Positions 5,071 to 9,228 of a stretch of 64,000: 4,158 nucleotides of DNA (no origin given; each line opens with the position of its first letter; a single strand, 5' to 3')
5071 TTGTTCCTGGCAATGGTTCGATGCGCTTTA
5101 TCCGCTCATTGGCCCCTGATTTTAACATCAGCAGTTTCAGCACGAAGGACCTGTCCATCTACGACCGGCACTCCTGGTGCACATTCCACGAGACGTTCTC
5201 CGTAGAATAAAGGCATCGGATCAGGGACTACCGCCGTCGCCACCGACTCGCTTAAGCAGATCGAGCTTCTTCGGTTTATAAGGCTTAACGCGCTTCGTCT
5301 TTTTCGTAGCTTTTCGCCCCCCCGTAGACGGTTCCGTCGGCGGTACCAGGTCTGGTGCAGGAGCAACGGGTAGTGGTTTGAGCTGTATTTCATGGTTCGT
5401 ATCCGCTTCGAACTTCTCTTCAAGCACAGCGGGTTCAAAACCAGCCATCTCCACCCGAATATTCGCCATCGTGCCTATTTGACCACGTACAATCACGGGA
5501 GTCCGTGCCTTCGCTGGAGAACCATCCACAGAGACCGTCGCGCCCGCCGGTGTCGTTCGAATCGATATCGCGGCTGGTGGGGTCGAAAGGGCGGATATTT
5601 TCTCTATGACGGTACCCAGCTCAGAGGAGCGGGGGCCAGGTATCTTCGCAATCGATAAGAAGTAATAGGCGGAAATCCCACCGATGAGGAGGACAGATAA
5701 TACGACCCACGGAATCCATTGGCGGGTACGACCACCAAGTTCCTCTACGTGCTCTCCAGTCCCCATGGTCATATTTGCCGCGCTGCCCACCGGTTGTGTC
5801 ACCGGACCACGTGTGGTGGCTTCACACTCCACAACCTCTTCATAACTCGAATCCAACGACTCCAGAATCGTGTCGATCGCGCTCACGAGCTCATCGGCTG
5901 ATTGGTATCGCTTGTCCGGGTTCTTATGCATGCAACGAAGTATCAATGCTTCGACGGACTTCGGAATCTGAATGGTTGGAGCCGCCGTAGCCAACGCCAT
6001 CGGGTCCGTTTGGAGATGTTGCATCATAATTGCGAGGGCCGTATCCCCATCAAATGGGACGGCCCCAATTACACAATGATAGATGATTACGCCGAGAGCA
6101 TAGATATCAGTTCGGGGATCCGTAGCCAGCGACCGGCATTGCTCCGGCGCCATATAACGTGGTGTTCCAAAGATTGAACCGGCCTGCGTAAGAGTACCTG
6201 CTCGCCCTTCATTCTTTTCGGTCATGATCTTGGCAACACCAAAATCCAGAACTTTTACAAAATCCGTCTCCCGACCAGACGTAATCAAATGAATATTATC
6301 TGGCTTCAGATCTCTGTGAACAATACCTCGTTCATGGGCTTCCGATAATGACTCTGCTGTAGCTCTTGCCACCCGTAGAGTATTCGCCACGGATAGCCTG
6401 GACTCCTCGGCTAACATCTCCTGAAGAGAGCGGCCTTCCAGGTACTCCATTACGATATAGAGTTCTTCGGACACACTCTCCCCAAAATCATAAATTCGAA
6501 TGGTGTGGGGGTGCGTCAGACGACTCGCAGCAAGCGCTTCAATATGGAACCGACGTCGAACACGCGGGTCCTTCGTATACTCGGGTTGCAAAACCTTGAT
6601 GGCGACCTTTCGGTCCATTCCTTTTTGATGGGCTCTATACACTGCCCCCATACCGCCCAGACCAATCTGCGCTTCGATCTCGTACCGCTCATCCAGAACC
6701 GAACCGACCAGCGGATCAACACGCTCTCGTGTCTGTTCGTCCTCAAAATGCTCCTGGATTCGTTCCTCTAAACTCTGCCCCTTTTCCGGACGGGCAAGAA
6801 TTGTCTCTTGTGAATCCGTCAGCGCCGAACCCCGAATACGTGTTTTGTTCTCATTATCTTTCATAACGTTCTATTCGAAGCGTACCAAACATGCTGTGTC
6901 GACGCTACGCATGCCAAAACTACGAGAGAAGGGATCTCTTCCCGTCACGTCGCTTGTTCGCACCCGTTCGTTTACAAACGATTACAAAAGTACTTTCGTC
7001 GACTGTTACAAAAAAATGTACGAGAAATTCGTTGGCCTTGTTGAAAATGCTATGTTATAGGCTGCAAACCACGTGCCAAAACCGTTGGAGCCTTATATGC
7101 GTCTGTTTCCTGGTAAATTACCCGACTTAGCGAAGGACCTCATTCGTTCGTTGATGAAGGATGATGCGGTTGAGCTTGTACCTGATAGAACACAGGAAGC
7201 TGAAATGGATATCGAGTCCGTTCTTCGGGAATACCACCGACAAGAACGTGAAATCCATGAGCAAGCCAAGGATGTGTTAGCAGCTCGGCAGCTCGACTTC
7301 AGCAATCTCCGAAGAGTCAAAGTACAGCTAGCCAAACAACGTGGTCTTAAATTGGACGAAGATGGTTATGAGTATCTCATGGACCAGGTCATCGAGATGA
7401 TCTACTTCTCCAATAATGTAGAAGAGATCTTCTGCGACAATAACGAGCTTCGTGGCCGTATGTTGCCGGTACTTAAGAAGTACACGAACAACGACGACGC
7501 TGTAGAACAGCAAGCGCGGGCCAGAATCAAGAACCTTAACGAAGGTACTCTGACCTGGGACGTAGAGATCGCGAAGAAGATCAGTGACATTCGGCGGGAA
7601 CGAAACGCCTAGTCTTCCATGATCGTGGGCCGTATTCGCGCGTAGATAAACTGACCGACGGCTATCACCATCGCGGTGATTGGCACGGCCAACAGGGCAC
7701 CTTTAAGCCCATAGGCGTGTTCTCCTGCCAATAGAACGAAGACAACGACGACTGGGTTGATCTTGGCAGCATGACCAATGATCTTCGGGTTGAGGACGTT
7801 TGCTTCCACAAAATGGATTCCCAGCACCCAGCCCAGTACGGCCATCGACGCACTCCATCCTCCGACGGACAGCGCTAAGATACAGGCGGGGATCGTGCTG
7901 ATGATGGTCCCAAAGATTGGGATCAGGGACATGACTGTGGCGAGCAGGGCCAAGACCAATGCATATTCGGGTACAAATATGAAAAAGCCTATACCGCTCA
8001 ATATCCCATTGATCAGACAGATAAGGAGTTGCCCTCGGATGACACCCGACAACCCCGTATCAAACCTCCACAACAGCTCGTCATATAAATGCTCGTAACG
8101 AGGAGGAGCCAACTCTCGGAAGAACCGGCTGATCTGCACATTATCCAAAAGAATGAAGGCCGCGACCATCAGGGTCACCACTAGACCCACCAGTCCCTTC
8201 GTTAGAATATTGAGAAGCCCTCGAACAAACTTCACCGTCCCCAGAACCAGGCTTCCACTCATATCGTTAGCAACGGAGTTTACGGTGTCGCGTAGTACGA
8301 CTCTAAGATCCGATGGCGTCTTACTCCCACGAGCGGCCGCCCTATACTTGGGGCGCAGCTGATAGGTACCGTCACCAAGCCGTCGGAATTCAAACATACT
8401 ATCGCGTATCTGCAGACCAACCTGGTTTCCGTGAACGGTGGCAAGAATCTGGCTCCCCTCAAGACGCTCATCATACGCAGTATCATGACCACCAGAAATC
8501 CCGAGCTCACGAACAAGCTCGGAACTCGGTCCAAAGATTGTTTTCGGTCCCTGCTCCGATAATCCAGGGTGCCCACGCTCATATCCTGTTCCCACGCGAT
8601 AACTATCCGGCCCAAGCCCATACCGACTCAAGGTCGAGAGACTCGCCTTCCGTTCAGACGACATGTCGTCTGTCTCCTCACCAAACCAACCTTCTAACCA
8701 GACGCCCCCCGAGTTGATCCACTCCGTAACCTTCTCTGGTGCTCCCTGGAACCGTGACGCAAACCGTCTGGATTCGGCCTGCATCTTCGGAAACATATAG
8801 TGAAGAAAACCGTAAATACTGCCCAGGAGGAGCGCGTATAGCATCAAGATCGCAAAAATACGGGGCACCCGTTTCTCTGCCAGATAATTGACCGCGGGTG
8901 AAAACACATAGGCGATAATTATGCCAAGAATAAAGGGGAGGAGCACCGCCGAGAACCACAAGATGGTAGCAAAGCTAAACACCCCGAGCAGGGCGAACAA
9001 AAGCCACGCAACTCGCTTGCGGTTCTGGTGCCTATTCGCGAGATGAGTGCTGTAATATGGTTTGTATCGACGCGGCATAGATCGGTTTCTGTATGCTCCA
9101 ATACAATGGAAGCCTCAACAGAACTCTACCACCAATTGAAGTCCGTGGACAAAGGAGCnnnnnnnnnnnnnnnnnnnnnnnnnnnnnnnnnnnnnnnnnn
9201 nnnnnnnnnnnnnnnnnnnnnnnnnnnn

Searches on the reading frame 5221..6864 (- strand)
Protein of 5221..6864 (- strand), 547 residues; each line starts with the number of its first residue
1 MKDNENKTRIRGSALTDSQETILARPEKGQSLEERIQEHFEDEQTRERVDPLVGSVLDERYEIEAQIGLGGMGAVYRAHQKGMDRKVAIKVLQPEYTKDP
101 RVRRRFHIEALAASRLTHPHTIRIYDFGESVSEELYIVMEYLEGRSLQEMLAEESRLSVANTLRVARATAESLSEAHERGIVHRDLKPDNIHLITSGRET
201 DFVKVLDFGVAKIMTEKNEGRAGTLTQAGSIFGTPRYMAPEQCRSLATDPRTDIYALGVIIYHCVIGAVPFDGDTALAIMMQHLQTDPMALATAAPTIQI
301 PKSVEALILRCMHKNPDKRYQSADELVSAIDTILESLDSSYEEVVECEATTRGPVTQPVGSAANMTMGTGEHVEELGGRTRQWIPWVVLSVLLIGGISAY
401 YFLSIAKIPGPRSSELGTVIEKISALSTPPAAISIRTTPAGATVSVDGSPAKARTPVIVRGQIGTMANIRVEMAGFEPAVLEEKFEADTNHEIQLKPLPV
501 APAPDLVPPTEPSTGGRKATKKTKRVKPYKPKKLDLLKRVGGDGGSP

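Call 15: search_protein_families(library=pfam, proteins=[window:5221-6864:-], max_evalue=0.001)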
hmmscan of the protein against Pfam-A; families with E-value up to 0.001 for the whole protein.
window:5221-6864:- (547 aa): 6 families
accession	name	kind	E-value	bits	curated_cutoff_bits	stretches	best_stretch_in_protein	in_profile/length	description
PF00069.31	Pkinase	-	6e-50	170.5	31.7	1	61-325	1-256/263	Protein kinase domain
PF07714.23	PK_Tyr_Ser-Thr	-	1.5e-32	113.4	23.1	1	63-321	3-250/258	Protein tyrosine and serine/threonine kinase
PF03109.22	ABC1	-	3.7e-08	33.3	22.9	1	121-218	129-221/244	ABC1 atypical kinase-like domain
PF06293.20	Kdo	-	1.5e-06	28.3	21.3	1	78-212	35-170/207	Lipopolysaccharide kinase (Kdo/WaaP) family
PF08308.17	PEGA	-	1.8e-06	28.2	20.8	1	433-496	4-66/71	PEGA domain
PF01636.29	APH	-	6.7e-05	23.2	23.2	1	100-211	93-197/239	Phosphotransferase enzyme family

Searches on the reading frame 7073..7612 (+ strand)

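Call 85: search_protein_families(library=pfam, proteins=[window:7073-7612:+], max_evalue=0.001)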
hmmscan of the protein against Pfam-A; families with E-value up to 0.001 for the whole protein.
window:7073-7612:+ (179 aa): 1 family
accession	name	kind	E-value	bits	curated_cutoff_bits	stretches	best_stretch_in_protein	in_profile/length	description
PF04368.18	DUF507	-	1.1e-24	87.8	24.7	1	9-175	1-178/182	Protein of unknown function (DUF507)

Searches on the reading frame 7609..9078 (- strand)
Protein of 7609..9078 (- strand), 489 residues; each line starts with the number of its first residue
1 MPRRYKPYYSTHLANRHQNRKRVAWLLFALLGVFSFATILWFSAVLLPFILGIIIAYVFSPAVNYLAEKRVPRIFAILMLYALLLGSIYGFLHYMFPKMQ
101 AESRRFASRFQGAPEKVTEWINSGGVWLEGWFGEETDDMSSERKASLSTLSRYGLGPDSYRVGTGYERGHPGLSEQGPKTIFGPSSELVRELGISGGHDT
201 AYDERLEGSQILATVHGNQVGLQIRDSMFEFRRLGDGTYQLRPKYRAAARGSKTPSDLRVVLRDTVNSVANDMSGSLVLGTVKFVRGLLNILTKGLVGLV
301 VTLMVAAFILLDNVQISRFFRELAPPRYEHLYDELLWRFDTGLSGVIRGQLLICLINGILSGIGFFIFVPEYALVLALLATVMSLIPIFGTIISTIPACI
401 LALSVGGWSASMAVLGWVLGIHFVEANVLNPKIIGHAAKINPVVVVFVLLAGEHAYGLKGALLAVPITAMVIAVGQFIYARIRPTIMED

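Call 15: search_protein_families(library=pfam, proteins=[window:7609-9078:-], max_evalue=0.001)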
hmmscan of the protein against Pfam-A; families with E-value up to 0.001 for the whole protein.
window:7609-9078:- (489 aa): 1 family
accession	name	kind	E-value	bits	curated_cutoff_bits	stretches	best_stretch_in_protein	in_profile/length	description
PF01594.21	AI-2E_transport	-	2.7e-61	208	34.3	2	265-474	113-322/327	AI-2E family transporter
